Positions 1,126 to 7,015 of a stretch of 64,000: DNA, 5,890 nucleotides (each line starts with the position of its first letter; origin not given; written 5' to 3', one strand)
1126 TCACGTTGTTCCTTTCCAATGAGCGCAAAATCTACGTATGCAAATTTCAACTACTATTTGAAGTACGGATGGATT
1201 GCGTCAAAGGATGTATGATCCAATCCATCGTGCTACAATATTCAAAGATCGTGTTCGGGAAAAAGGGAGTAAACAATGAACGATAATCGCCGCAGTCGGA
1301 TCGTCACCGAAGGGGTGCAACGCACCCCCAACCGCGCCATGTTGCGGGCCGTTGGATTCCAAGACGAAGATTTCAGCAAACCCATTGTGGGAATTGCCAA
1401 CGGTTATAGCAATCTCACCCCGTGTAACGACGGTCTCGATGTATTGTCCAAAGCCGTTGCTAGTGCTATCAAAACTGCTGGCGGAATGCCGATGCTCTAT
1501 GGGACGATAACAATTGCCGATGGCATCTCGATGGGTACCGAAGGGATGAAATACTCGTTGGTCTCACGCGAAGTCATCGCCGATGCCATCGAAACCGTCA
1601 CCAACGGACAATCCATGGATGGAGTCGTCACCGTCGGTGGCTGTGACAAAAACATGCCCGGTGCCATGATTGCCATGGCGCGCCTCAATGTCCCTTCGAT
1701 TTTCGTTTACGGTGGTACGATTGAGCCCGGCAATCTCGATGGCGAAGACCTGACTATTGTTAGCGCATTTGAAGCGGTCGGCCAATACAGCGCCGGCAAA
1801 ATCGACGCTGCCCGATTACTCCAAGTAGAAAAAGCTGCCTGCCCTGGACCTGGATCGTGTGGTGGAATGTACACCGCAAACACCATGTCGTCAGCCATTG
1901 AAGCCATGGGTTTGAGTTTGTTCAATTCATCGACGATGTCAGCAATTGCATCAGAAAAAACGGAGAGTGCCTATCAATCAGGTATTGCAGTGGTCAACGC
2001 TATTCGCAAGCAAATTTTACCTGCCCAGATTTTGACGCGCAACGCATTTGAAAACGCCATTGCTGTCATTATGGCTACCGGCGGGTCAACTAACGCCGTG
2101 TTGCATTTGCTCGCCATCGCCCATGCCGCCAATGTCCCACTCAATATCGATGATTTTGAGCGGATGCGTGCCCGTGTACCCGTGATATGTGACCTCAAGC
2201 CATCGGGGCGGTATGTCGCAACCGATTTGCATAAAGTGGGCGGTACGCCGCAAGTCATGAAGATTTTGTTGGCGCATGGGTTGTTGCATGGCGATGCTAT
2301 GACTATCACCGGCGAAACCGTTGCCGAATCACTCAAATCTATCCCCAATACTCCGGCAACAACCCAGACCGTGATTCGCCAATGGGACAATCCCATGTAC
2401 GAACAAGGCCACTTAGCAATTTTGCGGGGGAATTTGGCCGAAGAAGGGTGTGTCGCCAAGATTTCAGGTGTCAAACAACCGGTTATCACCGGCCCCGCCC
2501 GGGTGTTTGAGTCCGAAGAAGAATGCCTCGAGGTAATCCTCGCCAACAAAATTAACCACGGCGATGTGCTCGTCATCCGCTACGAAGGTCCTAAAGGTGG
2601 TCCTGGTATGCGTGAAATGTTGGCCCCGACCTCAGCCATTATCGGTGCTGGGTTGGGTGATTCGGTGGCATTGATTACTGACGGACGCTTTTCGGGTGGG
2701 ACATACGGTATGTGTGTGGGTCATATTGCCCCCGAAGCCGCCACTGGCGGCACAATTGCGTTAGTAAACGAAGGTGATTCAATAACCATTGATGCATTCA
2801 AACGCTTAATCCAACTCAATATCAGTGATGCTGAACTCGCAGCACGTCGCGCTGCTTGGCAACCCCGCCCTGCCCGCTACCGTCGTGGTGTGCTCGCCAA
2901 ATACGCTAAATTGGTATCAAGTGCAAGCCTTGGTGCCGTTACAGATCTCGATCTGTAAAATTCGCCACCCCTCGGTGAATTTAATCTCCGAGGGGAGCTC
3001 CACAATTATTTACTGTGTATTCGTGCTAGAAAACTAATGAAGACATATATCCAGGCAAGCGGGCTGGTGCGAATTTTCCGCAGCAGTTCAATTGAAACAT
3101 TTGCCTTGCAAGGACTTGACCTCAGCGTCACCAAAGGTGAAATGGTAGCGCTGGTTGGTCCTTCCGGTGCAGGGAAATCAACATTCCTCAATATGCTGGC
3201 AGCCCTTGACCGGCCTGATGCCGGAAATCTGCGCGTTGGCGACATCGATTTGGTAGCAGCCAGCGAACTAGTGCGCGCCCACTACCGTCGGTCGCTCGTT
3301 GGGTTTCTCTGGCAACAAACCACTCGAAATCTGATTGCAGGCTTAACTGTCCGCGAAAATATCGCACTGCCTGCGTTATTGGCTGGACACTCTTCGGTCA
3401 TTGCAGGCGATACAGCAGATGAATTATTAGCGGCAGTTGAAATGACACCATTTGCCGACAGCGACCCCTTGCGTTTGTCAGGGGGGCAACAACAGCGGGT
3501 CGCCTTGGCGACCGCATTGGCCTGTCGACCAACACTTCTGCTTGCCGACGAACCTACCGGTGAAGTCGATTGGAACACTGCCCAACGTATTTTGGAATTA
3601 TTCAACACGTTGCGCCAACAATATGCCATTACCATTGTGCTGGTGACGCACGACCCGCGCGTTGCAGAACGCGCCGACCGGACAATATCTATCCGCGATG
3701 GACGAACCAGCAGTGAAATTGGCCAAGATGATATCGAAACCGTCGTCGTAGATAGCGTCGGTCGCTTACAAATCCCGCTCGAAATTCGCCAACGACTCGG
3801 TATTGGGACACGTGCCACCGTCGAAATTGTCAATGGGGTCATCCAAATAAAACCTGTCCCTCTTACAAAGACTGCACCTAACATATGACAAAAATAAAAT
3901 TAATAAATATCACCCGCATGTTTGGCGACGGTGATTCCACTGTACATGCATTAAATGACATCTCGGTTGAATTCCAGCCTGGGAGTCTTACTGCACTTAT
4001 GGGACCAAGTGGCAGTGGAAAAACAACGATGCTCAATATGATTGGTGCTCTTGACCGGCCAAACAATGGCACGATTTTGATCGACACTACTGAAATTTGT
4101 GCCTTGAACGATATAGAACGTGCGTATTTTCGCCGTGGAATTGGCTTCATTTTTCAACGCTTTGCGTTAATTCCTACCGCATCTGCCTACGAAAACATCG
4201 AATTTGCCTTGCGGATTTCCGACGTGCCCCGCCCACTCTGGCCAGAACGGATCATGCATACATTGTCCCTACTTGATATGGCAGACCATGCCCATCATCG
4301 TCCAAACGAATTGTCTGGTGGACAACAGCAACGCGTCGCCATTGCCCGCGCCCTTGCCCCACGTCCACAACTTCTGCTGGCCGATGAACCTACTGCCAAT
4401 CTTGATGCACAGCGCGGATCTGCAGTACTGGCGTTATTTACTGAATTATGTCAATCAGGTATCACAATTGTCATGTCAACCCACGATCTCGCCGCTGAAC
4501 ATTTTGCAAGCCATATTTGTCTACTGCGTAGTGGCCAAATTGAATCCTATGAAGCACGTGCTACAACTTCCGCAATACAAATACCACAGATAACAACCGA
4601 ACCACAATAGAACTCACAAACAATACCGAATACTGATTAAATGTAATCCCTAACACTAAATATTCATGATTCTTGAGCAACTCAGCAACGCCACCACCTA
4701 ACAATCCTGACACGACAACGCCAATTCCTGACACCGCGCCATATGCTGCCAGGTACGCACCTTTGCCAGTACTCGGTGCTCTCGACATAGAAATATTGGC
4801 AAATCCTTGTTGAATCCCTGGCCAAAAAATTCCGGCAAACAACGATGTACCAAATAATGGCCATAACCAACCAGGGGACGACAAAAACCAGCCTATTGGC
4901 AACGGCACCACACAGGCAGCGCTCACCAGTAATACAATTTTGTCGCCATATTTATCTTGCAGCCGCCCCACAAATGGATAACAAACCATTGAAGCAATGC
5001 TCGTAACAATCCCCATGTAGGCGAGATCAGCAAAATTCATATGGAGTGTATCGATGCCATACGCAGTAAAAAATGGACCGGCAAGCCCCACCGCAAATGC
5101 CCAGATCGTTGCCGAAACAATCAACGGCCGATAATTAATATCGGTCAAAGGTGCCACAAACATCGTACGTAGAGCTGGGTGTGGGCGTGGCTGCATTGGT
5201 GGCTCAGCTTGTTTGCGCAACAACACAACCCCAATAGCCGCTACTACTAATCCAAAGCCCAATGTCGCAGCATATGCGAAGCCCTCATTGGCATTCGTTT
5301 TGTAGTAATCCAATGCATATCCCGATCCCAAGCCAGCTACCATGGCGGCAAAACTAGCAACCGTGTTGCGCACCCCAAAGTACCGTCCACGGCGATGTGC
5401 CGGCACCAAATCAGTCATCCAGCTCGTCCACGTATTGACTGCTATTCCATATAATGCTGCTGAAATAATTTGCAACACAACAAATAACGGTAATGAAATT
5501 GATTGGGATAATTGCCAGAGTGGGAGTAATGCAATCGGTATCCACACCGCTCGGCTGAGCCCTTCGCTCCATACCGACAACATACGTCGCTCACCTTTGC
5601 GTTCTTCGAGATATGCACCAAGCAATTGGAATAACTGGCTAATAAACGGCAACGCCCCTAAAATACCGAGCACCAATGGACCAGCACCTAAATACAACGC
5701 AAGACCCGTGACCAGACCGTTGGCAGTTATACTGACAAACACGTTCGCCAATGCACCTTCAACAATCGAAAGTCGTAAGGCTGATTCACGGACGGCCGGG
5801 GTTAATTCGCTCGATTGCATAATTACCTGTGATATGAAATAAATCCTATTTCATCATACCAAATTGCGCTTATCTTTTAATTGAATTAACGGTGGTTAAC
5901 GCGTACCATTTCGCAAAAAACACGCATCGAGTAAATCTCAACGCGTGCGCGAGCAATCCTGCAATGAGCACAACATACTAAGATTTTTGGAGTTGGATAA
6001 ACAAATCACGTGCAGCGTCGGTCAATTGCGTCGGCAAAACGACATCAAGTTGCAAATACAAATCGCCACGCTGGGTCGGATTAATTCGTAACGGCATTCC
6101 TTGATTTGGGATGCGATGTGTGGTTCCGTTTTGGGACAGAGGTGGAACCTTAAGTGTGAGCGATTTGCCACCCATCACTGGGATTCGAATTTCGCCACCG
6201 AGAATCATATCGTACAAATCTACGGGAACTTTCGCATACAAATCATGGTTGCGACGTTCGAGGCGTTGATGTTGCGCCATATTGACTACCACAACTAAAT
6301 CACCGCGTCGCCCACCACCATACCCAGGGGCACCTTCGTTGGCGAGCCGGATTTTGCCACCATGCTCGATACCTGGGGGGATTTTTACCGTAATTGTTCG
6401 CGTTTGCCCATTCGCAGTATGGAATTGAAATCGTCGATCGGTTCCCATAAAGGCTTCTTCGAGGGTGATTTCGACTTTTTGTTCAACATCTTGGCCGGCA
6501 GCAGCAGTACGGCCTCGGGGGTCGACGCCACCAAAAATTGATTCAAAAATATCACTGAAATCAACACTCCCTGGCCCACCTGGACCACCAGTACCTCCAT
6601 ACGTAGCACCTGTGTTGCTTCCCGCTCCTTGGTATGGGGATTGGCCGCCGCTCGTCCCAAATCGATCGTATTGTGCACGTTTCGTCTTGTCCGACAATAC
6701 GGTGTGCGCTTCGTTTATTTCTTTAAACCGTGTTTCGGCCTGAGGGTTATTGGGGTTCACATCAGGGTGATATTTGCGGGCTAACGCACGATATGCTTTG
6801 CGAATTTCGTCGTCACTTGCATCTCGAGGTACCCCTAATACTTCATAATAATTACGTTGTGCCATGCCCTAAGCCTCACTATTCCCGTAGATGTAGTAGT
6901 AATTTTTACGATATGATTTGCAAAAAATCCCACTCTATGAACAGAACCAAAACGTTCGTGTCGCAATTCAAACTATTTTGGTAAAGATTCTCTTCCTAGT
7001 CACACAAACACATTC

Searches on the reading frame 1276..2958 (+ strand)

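Call 53: search_protein_families(library=pfam, proteins=[window:1276-2958:+], max_evalue=0.00001)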
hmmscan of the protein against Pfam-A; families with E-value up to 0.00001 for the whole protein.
window:1276-2958:+ (560 aa): 2 families
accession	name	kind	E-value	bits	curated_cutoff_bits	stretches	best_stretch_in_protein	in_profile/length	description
PF00920.27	ILVD_EDD_N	-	1.9e-126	422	27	1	35-351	1-315/316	Dihydroxy-acid/6-phosphogluconate dehydratase N-terminal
PF24877.1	ILV_EDD_C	-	1.5e-78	263.1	27.7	1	366-554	2-191/191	Dihydroxy-acid/6-phosphogluconate dehydratase C-terminal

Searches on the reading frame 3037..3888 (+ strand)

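Call 95: search_protein_families(library=pfam, proteins=[window:3037-3888:+], max_evalue=0.00001)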
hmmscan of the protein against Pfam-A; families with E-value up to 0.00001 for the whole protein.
window:3037-3888:+ (283 aa): 3 families
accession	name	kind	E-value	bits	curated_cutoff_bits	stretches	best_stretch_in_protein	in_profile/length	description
PF00005.33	ABC_tran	-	6.5e-31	108.2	25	1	24-174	1-136/137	ABC transporter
PF13304.12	AAA_21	-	1.2e-08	35.9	27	0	148-209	239-302/304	AAA domain, putative AbiEii toxin, Type IV TA system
PF02463.25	SMC_N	-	3.5e-06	27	40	1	34-221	24-213/220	RecF/RecN/SMC N terminal domain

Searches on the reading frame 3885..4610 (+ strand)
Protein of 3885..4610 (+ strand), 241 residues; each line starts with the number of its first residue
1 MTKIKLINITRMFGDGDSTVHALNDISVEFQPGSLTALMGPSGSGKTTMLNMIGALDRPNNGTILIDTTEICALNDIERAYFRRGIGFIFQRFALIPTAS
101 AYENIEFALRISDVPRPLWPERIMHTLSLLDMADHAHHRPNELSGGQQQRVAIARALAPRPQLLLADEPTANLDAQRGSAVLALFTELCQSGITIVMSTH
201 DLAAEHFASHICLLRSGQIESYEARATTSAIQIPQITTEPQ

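Call 95: search_protein_families(library=pfam, proteins=[window:3885-4610:+], max_evalue=0.00001)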
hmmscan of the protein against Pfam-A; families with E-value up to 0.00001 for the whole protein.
window:3885-4610:+ (241 aa): 3 families
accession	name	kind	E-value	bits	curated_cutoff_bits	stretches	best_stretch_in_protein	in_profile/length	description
PF00005.33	ABC_tran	-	7.1e-35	121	25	1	23-171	1-137/137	ABC transporter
PF13304.12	AAA_21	-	3.4e-06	27.8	27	0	142-202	237-300/304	AAA domain, putative AbiEii toxin, Type IV TA system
PF02463.25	SMC_N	-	6.9e-06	26.1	40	0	134-201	128-199/220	RecF/RecN/SMC N terminal domain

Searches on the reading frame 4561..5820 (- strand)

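Call 95: search_protein_families(library=pfam, proteins=[window:4561-5820:-], max_evalue=0.00001)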
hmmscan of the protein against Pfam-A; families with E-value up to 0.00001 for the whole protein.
window:4561-5820:- (419 aa): 1 family
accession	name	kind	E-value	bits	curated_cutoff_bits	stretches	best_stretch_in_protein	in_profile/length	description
PF07690.21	MFS_1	-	3.9e-28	98.8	33.4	1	25-371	7-346/347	Major Facilitator Superfamily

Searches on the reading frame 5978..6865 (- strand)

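Call 95: search_protein_families(library=pfam, proteins=[window:5978-6865:-], max_evalue=0.00001)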
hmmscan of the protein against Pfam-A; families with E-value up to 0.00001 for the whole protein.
window:5978-6865:- (295 aa): 2 families
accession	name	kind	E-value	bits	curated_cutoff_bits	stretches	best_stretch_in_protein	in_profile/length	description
PF01556.23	DnaJ_C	-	2e-42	145.2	26.6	1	127-278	1-152/152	DnaJ C terminal domain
PF00226.36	DnaJ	-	2.1e-29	101.8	27.8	1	5-67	1-63/63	DnaJ domain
